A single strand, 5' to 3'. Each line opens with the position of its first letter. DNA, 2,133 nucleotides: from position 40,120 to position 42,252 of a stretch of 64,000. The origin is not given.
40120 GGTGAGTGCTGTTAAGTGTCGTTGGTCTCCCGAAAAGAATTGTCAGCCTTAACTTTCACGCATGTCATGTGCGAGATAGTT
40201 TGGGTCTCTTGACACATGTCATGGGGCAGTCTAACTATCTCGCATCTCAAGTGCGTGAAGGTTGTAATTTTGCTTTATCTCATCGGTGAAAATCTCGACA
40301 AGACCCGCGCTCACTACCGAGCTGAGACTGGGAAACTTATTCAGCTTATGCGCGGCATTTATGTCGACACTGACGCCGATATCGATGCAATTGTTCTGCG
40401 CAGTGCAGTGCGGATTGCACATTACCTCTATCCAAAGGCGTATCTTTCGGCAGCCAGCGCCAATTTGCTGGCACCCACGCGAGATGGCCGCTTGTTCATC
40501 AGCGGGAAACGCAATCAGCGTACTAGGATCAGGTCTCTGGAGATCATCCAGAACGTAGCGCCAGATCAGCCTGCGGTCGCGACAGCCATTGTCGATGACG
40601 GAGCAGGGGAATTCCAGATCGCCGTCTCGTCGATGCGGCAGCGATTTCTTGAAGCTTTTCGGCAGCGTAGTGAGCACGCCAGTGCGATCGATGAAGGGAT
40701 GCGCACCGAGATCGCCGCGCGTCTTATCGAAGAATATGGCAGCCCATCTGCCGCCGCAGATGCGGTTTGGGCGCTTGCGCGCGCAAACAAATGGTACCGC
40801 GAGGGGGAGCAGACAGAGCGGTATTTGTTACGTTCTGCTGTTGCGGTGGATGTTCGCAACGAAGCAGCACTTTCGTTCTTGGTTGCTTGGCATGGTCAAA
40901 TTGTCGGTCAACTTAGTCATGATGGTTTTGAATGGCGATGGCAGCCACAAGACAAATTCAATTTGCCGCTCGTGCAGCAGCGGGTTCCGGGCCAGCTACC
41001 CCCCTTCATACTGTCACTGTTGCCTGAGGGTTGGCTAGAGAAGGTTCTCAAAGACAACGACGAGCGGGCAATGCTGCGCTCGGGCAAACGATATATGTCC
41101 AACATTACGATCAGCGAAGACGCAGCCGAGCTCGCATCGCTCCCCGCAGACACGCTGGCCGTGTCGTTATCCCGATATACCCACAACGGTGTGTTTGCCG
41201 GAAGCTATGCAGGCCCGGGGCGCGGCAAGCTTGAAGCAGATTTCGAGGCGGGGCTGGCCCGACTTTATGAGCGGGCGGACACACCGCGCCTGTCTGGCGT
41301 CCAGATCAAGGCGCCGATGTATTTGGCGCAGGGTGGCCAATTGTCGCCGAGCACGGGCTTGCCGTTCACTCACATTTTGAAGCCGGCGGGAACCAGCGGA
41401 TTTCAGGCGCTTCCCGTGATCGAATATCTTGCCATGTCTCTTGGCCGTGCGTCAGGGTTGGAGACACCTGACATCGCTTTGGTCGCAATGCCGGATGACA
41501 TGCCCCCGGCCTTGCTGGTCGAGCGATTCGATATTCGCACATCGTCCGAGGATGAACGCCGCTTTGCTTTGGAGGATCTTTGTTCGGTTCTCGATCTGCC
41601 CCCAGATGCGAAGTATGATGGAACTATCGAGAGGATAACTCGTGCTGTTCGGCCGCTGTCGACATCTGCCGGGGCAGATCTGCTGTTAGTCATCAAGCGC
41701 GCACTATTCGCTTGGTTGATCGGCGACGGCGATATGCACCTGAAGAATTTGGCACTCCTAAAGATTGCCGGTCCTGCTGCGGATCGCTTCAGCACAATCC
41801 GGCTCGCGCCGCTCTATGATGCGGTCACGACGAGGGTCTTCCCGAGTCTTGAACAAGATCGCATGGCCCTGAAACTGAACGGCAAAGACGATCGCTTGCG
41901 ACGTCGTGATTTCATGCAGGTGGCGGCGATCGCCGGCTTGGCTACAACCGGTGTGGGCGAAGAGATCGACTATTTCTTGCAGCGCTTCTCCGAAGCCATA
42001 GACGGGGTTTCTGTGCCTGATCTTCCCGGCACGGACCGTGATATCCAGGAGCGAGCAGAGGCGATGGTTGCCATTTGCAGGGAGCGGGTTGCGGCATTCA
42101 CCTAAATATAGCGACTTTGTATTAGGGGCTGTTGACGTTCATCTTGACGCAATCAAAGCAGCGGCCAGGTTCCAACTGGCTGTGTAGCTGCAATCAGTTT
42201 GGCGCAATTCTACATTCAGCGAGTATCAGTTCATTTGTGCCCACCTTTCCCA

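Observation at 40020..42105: HipA-family kinase fused to a ~215-aa N-terminal module (AbiEi-antitoxin-like?) with no HipB/Xre partner gene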

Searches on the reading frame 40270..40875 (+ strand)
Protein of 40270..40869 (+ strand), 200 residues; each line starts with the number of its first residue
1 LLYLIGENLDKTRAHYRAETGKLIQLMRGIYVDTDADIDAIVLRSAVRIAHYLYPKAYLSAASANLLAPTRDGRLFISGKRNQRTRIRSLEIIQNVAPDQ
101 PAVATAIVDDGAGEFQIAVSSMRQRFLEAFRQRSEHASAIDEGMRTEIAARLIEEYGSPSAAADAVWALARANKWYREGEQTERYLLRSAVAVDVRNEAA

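Call 24: search_protein_representatives(protein=window:40270-40869:+)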
Query: 200 residues. Proteins with E-value up to 0.001 (for the whole library): 222; up to 1e-10: 122; up to 1e-30: 31. The best 150 are listed.
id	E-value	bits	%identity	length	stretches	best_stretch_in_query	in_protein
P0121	9.3e-84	296.4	71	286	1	2-200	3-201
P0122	1.0e-80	286.5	69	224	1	2-200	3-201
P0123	1.3e-78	279.6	69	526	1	2-197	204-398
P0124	2.3e-76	272.3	66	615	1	2-200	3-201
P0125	2.0e-69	249.7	75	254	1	2-156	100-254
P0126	1.4e-60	220.8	63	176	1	23-188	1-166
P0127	5.6e-56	205.9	61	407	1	2-182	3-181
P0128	1.6e-55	204.4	59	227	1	2-173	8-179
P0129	2.2e-48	181.2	69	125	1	2-124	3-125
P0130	7.4e-48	179.4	52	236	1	2-192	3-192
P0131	7.9e-48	179.3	44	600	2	1-186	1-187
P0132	1.7e-45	171.7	43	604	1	1-197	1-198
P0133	1.2e-43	165.7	59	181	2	3-83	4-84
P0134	1.7e-43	165.2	70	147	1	10-118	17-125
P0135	8.1e-42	159.8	53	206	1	2-146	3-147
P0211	4.7e-14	69.3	34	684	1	2-158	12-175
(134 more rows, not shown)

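Call 28: search_solved_structures(query=A2, max_evalue=10, show_alignments=3)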
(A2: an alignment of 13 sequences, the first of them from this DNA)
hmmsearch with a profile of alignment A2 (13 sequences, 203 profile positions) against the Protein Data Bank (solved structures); distinct sequences matched with E-value up to 10: 4.
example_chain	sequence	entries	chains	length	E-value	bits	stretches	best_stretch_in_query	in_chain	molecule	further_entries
4neq_A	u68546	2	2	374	0.13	15.5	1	50-112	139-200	UDP-N-acetylglucosamine 2-epimerase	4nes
7apx_C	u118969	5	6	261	0.88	12.8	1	121-188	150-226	THO complex subunit THP2 | BJ4_G0025130.mRNA.1.CDS.1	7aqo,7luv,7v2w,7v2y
2gs4_A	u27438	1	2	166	1.7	11.9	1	149-195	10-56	Protein yciF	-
7bqr_A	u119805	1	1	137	4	10.6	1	138-194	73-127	Mussoc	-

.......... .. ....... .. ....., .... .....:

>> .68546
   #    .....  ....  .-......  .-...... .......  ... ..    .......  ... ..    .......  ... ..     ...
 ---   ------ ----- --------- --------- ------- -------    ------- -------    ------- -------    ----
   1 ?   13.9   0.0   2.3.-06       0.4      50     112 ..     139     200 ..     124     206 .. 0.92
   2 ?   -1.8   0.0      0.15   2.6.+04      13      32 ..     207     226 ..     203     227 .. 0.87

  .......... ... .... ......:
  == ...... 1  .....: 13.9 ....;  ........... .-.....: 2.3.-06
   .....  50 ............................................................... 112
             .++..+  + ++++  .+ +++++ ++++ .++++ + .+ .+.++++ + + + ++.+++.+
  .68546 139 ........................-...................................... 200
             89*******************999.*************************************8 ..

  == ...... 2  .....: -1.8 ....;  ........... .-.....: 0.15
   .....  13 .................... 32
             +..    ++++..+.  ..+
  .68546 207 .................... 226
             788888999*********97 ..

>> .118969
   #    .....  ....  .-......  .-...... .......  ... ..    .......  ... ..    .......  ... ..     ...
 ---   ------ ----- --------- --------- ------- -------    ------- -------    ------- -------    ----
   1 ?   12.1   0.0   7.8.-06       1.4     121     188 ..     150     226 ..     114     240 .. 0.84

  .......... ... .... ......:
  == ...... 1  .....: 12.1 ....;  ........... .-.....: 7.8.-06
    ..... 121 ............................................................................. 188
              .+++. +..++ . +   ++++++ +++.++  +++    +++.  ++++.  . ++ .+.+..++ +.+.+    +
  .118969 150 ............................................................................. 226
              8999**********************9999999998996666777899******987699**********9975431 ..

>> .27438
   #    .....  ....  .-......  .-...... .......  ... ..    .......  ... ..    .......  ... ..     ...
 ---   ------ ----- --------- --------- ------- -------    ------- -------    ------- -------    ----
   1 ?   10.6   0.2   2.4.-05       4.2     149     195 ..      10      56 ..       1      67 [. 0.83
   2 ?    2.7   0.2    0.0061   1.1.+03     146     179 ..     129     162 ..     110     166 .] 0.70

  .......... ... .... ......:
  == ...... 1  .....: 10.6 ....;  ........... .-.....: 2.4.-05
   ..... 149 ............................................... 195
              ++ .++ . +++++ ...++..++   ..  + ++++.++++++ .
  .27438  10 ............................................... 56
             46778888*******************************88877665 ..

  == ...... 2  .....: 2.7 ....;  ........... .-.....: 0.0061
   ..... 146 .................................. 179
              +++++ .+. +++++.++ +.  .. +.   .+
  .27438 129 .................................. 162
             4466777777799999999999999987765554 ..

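Call 29: search_protein_families(library=pfam, alignment_id=A2, max_evalue=10)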
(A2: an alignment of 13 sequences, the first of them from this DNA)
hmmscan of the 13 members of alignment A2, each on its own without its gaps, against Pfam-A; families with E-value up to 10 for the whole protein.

A. member 1, seq(202 aa): 0 families

B. families by the number of members that match (of 13 scanned): 5 families
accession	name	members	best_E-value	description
PF13338.12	AbiEi_4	5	0.00058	Transcriptional regulator, AbiEi antitoxin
PF22345.2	GLMA_C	1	0.098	GLMA, C-terminal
PF11459.13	AbiEi_3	1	0.16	Transcriptional regulator, AbiEi antitoxin, Type IV TA system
PF23392.1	DUF7101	1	0.17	Domain of unknown function (DUF7101)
PF07631.16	PSD4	1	0.21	Protein of unknown function (DUF1592)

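Call 30: search_protein_families(library=padloc, alignment_id=A2, max_evalue=10)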
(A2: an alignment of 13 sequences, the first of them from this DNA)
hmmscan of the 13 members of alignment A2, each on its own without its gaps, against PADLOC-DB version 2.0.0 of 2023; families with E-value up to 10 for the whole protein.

A. member 1, seq(202 aa): 3 families
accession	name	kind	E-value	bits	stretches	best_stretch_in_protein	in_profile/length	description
PDLC02225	AbiEi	-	0.0018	16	1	9-64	30-78/198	AbiEi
PDLC02241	AbiEi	-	0.0046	14.8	1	19-64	37-77/199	AbiEi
PDLC02230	AbiEi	-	0.023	12.4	1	16-64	25-66/192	AbiEi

B. families by the number of members that match (of 13 scanned): 27 families (the first 25 are shown)
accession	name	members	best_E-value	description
PDLC02225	AbiEi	10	1.1e-06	AbiEi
PDLC02241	AbiEi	7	0.00021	AbiEi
PDLC02230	AbiEi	6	0.0031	AbiEi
PDLC02267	AbiEi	4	8.1e-06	AbiEi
PDLC02228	AbiEi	4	0.00019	AbiEi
PDLC02260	AbiEi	4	0.0012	AbiEi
PDLC02254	AbiEi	4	0.0084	AbiEi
PDLC02283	AbiEi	3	7.7e-05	AbiEi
PDLC02265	AbiEi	3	8.5e-05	AbiEi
PDLC02227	AbiEi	3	0.00023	AbiEi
PDLC02240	AbiEi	2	2.9e-05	AbiEi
PDLC02269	AbiEi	2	5.1e-05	AbiEi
PDLC02272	AbiEi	2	6.3e-05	AbiEi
PDLC02270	AbiEi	2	0.00062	AbiEi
PDLC02287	AbiEi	2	0.0026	AbiEi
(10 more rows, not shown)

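Call 32: find_homologous_proteins(query=P0211)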
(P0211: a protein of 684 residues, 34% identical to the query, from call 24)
Query P0211 (684 aa): 2 proteins with E <= 0.001 among 8000 candidates.
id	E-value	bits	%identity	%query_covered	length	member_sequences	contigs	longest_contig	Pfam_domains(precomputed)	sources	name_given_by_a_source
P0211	0.0e+0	1558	100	100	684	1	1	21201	PF07804.19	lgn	-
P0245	3.7e-74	268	30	93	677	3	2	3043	PF07804.19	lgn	-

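Call 42: predict_structure(alignment_id=A2)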
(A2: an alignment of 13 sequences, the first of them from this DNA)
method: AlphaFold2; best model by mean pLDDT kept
length: 202 residues; sequences in the alignment: 13
mean_pLDDT: 91.9   pTM: 0.84
mean pLDDT of the five models: 91.9, 91.9, 91.7, 90.7, 90.3
residues with pLDDT >= 90: 173; 70-90: 16; 50-70: 11; < 50: 2
segments of 3 or more residues with pLDDT < 50: none
pLDDT, mean of each block of 10 residues (from residue 1): 94 94 95 94 97 97 95 96 96 96 96 95 95 81 93 96 97 95 88 56 50
secondary structure, 60 per line:
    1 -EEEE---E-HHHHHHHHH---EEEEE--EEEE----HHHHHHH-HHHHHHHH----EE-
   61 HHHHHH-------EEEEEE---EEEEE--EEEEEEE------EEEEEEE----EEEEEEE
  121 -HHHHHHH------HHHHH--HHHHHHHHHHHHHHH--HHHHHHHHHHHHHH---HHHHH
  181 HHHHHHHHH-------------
elements in order: E2-5 H11-19 E23-27 E30-33 H38-44 H46-53 H61-66 E74-79 E83-87 E90-96 E103-109 E114-120 H122-128 H135-139 H142-156 H159-172 H176-189

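Call 45: fold_search(model_id=the predicted structure, library=pdb)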
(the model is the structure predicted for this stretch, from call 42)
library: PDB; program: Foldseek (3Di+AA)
matches with E <= 10: 290; with E <= 0.001: 2
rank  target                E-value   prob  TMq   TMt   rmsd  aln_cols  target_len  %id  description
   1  6y8q_A                3.8e-06  1.00  0.49  0.50   6.1       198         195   14  AbiEi antitoxin from Streptococcus agalactiae (released 2020-12-16)
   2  6y8q_D                1.7e-04  1.00  0.49  0.52   5.7       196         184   13  AbiEi antitoxin from Streptococcus agalactiae (released 2020-12-16)
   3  6j7r                  4.1e-02  0.96  0.43  0.32   6.4       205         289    8  Crystal structure of toxin TglT (unusual type guanylyltransferase-like toxin, Rv1045) mutant S78A co-expressed with TakA (released 2020-05-13)
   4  8an4_B                3.9e-01  0.18  0.31  0.32  12.0       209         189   10  MenT1 toxin (rv0078a) from Mycobacterium tuberculosis H37Rv (released 2023-08-02)
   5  3c18_A                4.5e-01  0.08  0.19  0.14  15.8       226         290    9  Crystal structure of nucleotidyltransferase-like protein (ZP_00538802.1) from Exiguobacterium sibiricum 255-15 at 1.90 (released 2008-02-12)
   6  8an4_A                5.0e-01  0.18  0.32  0.33  11.2       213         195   10  MenT1 toxin (rv0078a) from Mycobacterium tuberculosis H37Rv (released 2023-08-02)
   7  5z2d                  5.4e-01  0.03  0.11  0.10  18.5       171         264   12  Dihydrodipicolinate reductase from Paenisporosarcina sp. TG-14 (released 2019-01-02)
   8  5z2e                  6.0e-01  0.06  0.12  0.10  14.2       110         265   12  Dipicolinate bound Dihydrodipicolinate reductase from Paenisporosarcina sp. TG-14 (released 2018-06-27)
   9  5vzd_A                8.2e-01  0.04  0.18  0.13  13.7       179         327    8  Pre-catalytic ternary complex of human Polymerase Mu (W434A) mutant with incoming nonhydrolyzable UMPNPP (released 2017-07-05)
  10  5yfc_A                9.9e-01  0.03  0.14  0.05  12.3       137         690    6  Crystal structure of a new DPP III family member (released 2018-01-03)
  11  2ikf_A                1.2e+00  0.03  0.16  0.12  14.6       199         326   10  Terminal uridylyl transferase 4 from Trypanosoma brucei with bound UTP (released 2007-02-20)
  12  4at8_C                1.3e+00  0.01  0.12  0.09  20.7       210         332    8  Crystal structure of the NF90-NF45 dimerisation domain complex with ATP (released 2012-08-01)
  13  5yfb_A                1.3e+00  0.02  0.12  0.06  12.8       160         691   10  Crystal structure of a new DPP III family member (released 2018-01-03)
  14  5ugv_B                1.3e+00  0.02  0.12  0.10  14.6       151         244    9  DapB from Mycobacterium tuberculosis (released 2018-01-17)
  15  9qpq_B                1.4e+00  0.08  0.18  0.16  10.4        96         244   11  The structure of the COPI leaf bound to GOLPH3 (released 2025-10-22)
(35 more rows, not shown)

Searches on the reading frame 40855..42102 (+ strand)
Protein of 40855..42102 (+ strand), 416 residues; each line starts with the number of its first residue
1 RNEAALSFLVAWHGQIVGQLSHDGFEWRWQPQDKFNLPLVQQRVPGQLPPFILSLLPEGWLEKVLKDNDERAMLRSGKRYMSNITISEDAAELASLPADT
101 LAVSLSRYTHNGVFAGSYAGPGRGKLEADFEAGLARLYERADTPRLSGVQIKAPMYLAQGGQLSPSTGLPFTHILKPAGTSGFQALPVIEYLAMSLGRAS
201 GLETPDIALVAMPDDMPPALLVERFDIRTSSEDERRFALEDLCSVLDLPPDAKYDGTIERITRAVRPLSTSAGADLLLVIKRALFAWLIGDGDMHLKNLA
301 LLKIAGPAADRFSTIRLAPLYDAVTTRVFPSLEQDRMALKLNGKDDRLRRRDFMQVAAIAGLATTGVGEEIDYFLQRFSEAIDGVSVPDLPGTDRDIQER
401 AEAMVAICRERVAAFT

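Call 36: search_solved_structures(query=window:40855-42102:+, max_evalue=0.001, show_alignments=5)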
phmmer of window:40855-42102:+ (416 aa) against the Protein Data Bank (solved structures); distinct sequences matched with E-value up to 0.001: 16.
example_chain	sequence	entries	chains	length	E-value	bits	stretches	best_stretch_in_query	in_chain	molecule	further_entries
8ezr_B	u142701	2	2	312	6.4e-18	67.8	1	172-383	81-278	HipT(Lp)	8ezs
7vkb_A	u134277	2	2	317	6.7e-18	67.7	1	172-383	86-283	HipA_C domain-containing protein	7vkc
7wcf_A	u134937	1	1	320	2.5e-17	65.9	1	172-383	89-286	HipA_C domain-containing protein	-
2wiu_A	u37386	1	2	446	5e-11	45.1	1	168-385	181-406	PROTEIN HIPA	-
3tpd_A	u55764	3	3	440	1.9e-10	43.2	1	168-385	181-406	Serine/threonine-protein kinase HipA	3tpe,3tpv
4yg7_D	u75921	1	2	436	3.2e-10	42.4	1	168-385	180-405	Serine/threonine-protein kinase HipA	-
3fbr_A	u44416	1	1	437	3.2e-10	42.4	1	168-385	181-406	Serine/threonine-protein kinase toxin HipA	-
3dnt_A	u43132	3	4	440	3.3e-10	42.4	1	168-385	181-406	Protein hipA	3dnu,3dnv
5k98_A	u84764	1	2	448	3.5e-10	42.3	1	168-385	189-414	Serine/threonine-protein kinase HipA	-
3hzi_A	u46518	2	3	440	1.3e-09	40.4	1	168-385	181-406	Protein hipA | Serine/threonine-protein kinase HipA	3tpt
3tpb_A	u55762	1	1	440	1.3e-09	40.4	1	168-385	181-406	Serine/threonine-protein kinase HipA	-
7ab3_C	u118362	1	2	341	3.8e-05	25.7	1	147-341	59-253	HipA_C domain-containing protein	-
7ab4_C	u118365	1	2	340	6e-05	25.1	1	172-341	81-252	HipA_C domain-containing protein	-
7ab4_B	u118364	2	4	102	0.00018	23.5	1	10-65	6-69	Couple_hipA domain-containing protein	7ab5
7ab3_B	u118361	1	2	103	0.00019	23.5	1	10-65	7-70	Couple_hipA domain-containing protein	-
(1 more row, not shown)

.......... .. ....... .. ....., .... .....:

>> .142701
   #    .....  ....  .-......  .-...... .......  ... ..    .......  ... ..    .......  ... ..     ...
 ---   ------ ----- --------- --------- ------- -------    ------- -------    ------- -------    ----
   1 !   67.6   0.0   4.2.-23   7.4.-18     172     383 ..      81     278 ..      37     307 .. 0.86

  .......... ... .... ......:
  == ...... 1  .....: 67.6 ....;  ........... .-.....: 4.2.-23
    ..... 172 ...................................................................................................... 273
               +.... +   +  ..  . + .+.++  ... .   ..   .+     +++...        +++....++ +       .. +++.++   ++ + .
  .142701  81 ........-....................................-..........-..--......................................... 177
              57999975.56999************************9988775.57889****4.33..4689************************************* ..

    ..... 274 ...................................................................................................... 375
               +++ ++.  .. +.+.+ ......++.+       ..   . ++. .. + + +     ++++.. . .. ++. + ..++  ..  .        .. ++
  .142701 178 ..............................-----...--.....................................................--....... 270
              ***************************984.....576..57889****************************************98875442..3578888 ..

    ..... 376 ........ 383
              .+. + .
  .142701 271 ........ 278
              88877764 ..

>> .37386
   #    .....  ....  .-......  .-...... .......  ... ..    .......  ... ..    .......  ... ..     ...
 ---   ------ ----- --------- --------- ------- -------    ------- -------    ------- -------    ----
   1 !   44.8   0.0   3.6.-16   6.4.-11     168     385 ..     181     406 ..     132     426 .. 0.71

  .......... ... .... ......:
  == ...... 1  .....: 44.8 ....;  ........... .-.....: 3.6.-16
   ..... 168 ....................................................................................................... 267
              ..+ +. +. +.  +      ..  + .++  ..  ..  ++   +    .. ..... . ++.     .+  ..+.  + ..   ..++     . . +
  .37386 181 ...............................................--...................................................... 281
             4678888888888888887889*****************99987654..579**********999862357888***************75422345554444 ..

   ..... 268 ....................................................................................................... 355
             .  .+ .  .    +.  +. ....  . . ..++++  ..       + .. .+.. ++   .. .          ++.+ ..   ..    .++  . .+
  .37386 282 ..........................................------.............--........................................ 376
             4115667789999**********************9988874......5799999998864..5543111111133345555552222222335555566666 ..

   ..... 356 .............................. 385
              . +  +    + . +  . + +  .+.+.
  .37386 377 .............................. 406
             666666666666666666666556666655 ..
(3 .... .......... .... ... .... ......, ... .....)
